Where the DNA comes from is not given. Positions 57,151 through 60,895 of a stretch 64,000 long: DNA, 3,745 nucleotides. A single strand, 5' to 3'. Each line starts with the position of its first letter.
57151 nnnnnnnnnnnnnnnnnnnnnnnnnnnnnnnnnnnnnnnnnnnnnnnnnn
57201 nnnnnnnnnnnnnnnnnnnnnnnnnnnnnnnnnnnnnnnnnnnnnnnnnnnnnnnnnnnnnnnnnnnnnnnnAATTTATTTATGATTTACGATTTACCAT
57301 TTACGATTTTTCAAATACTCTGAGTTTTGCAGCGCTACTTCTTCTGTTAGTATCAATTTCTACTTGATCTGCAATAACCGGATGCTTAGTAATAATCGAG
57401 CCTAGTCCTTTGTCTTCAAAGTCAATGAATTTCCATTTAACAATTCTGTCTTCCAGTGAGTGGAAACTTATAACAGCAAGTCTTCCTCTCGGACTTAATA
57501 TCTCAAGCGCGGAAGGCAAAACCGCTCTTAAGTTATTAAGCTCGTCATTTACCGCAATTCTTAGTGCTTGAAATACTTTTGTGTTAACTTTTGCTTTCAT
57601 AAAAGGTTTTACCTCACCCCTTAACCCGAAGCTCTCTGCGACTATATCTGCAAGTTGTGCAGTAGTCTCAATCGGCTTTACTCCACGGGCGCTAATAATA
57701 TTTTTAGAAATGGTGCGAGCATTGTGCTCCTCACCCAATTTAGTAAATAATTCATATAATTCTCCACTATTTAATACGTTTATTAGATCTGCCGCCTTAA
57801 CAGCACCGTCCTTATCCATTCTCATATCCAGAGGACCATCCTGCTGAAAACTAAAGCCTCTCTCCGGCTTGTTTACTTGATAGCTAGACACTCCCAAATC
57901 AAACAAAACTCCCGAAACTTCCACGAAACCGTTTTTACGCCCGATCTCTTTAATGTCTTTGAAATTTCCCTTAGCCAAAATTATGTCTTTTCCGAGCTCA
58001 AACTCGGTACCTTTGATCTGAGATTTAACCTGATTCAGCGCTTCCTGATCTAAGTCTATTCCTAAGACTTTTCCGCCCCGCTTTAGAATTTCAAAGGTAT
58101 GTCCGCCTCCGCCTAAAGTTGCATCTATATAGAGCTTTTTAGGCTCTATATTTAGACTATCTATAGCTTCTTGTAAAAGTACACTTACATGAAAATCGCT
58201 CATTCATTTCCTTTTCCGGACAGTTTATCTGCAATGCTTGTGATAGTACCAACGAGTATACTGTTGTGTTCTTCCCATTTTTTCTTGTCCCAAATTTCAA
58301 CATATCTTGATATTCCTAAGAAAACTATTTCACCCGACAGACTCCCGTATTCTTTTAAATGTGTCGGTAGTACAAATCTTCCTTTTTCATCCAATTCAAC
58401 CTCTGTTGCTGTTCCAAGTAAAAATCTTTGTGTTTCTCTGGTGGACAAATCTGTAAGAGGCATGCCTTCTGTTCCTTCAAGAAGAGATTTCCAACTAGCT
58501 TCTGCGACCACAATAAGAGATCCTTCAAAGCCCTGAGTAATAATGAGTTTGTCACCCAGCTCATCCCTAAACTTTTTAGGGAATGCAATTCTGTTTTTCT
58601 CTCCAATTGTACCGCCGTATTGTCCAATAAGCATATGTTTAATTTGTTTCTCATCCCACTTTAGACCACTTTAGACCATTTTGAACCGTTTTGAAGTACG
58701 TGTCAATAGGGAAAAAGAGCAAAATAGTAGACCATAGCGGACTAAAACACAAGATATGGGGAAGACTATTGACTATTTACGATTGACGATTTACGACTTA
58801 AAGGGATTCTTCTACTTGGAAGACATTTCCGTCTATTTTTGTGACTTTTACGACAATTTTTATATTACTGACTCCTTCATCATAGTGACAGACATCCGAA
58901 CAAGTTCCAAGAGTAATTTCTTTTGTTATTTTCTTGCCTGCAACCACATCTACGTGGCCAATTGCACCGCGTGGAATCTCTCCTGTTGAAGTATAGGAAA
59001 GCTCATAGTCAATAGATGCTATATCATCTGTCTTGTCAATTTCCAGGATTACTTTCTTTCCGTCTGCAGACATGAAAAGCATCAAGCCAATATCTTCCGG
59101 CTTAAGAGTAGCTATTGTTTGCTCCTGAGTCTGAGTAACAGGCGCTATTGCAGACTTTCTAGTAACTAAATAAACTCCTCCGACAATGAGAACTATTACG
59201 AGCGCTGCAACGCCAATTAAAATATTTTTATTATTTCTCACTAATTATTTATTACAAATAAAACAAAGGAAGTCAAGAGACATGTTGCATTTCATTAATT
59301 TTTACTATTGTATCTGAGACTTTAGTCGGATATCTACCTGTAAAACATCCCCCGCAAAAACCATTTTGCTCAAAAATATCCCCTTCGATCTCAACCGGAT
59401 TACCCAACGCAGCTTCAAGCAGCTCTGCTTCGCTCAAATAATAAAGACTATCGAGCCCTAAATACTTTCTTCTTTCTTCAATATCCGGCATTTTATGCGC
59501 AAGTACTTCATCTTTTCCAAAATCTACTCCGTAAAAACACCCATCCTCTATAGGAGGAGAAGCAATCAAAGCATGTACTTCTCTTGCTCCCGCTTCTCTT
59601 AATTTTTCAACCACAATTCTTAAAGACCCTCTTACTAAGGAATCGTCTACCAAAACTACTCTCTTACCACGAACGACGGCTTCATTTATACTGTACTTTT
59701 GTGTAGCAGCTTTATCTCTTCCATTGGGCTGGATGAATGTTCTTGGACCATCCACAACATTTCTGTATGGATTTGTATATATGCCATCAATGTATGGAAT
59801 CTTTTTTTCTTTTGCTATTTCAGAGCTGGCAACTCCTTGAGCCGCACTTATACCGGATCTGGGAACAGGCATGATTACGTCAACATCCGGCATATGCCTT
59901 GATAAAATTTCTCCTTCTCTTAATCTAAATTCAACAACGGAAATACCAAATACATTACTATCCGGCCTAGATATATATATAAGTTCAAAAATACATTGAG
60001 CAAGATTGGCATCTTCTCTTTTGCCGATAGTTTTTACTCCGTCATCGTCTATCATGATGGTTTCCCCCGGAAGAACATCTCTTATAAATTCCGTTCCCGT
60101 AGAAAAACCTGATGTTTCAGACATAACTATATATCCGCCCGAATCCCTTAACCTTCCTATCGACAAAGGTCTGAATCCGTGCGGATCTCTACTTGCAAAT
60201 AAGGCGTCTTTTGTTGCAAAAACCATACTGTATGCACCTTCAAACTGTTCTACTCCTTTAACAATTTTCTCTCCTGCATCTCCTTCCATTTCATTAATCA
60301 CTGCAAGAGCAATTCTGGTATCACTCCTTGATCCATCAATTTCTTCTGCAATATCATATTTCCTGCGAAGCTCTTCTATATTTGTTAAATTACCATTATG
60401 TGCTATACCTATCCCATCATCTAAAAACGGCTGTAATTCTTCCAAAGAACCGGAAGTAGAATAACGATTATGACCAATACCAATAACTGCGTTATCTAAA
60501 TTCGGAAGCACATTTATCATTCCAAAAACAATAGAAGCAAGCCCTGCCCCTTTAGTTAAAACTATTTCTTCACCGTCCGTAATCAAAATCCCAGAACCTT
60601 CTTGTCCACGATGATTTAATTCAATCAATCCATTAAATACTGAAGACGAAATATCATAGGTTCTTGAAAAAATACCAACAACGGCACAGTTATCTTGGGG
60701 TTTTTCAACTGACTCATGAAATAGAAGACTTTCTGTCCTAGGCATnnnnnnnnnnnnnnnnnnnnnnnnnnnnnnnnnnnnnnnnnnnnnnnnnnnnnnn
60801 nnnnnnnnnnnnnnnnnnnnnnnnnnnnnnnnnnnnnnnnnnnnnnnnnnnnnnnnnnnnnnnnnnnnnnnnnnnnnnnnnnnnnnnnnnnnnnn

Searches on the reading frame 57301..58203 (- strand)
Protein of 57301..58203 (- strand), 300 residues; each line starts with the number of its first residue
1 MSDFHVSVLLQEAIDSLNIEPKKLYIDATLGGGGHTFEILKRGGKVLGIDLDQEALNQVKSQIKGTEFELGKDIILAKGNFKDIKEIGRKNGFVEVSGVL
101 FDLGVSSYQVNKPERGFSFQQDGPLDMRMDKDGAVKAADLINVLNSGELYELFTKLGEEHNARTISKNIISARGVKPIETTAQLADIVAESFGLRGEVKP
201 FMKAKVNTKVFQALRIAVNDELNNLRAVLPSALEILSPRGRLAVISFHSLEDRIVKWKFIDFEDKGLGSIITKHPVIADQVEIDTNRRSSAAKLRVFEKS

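Call 15: search_protein_families(library=pfam, proteins=[window:57301-58203:-], max_evalue=0.01)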
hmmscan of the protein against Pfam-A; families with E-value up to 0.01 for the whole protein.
window:57301-58203:- (300 aa): 2 families
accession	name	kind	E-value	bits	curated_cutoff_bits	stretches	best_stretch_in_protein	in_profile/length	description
PF01795.25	Methyltransf_5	-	2.2e-90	303.7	27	1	4-299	3-308/309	MraW methylase family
PF13649.12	Methyltransf_25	-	0.0018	19.3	27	1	27-68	3-46/97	Methyltransferase domain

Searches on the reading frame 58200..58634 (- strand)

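Call 15: search_protein_families(library=pfam, proteins=[window:58200-58634:-], max_evalue=0.01)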
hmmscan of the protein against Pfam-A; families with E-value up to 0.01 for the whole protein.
window:58200-58634:- (144 aa): 1 family
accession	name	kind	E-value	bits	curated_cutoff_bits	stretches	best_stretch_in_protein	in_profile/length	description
PF02381.23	MraZ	-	1.6e-22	79.7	23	2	72-122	1-51/72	MraZ protein, putative antitoxin-like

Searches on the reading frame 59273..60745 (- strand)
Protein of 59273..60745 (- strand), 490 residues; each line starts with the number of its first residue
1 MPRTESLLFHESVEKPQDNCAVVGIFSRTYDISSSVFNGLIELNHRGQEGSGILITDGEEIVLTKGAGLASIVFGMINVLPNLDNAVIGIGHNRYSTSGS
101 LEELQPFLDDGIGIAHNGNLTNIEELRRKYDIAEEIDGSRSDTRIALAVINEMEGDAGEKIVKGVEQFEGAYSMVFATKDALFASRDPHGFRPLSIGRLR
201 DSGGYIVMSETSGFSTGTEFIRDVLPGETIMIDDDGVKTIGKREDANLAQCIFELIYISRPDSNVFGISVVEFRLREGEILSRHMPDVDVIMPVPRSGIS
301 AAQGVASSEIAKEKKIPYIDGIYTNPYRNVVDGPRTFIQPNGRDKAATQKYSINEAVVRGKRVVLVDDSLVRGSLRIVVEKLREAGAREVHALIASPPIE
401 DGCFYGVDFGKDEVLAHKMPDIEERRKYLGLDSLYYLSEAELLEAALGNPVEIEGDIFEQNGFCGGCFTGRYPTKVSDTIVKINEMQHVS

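Call 15: search_protein_families(library=pfam, proteins=[window:59273-60745:-], max_evalue=0.01)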
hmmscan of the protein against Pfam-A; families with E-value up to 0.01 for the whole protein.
window:59273-60745:- (490 aa): 3 families
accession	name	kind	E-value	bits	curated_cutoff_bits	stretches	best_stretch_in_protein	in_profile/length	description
PF13522.11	GATase_6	-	1.1e-13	51.7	27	1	88-199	12-121/130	Glutamine amidotransferase domain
PF13537.11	GATase_7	-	5.9e-13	49.3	25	1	92-212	1-119/123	Glutamine amidotransferase domain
PF00156.33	Pribosyltran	-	4.5e-06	26.5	26.3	1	288-392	30-120/158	Phosphoribosyl transferase domain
